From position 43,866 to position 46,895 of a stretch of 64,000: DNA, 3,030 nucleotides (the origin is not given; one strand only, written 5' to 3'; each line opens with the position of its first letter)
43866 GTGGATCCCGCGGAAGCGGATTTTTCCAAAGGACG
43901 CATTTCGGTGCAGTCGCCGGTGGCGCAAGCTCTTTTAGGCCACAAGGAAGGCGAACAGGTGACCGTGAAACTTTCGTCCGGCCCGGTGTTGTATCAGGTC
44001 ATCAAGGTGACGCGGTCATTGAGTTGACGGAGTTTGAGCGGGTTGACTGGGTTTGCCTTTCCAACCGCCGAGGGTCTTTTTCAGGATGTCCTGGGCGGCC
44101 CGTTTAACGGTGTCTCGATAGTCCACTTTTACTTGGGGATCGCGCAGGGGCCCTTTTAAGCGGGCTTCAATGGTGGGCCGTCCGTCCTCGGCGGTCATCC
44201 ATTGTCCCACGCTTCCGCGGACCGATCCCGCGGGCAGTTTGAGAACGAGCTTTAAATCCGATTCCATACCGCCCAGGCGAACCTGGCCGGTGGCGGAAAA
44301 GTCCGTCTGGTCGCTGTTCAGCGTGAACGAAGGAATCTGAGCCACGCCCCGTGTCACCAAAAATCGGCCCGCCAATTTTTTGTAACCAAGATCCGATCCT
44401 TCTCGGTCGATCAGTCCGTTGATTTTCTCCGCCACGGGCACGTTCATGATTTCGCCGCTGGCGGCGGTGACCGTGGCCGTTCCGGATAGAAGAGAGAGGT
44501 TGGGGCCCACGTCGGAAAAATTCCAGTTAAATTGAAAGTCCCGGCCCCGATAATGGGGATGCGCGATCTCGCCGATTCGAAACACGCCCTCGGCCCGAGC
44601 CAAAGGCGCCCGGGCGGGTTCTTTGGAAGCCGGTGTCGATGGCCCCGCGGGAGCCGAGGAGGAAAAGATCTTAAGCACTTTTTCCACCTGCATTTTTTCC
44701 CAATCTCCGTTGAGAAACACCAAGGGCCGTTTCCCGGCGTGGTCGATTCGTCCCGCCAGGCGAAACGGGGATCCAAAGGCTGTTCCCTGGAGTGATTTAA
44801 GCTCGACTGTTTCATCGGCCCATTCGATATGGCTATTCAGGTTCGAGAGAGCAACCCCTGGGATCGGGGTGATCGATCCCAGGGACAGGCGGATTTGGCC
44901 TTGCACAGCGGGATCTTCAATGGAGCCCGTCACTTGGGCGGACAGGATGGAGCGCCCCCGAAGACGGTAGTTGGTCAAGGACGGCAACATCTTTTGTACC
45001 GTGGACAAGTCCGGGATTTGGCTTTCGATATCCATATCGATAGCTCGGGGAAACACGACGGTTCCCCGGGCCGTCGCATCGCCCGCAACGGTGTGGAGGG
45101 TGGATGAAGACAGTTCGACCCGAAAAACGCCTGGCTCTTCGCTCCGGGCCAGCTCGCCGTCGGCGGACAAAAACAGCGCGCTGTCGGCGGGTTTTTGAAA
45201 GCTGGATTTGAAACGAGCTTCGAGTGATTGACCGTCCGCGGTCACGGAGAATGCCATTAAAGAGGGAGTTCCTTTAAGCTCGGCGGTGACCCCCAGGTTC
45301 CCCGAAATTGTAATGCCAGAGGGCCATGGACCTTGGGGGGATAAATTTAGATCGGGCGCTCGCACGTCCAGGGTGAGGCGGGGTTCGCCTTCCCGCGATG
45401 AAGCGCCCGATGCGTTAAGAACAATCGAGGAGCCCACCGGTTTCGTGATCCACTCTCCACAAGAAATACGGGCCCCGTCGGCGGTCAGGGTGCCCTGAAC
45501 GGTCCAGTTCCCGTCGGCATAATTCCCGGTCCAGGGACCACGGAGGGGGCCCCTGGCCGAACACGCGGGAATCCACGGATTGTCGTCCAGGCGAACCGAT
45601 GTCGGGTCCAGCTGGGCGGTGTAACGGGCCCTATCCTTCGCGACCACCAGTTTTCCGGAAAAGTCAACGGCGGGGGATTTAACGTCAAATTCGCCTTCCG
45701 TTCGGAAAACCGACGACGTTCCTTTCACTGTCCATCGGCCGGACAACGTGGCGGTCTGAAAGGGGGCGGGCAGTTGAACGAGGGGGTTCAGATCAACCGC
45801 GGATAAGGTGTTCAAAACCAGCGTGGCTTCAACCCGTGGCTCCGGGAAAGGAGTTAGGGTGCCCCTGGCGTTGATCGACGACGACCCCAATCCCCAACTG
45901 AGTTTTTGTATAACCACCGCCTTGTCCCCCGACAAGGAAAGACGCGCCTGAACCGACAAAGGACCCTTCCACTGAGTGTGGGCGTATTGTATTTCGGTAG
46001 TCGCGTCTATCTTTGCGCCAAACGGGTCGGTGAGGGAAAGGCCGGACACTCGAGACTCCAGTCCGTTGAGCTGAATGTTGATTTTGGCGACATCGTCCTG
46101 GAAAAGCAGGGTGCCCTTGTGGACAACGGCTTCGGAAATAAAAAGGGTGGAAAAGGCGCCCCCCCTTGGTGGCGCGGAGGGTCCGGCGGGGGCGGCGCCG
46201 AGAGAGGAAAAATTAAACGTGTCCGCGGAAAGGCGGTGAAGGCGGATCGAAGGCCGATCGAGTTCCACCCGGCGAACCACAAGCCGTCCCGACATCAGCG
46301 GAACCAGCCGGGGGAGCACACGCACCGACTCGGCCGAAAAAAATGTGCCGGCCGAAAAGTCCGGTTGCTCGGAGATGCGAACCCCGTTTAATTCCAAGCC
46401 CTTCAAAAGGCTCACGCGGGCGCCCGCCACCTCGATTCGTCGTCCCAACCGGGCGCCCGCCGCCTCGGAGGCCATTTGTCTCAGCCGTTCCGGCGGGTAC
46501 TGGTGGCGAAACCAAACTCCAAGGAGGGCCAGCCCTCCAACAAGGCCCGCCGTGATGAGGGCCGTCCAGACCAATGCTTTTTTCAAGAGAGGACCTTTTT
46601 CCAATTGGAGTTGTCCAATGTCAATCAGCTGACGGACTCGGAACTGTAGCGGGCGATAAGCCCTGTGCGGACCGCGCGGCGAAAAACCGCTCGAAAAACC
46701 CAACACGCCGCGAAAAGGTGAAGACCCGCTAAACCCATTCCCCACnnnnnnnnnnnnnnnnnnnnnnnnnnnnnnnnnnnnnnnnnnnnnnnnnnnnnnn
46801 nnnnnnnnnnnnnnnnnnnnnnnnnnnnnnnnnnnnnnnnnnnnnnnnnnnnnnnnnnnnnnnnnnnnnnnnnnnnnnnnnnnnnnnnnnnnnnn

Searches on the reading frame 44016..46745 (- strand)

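Call 38: search_protein_families(library=pfam, proteins=[window:44016-46745:-], max_evalue=0.00001)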
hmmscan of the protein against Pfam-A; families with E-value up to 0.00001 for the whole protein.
window:44016-46745:- (909 aa): 2 families
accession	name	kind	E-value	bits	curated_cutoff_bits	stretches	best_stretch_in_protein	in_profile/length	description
PF05359.17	DUF748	-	1.1e-18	67.1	50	1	56-261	16-210/1037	Domain of Unknown Function (DUF748)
PF05170.20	AsmA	-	1.7e-06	27.6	29.8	1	55-183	2-131/607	AsmA family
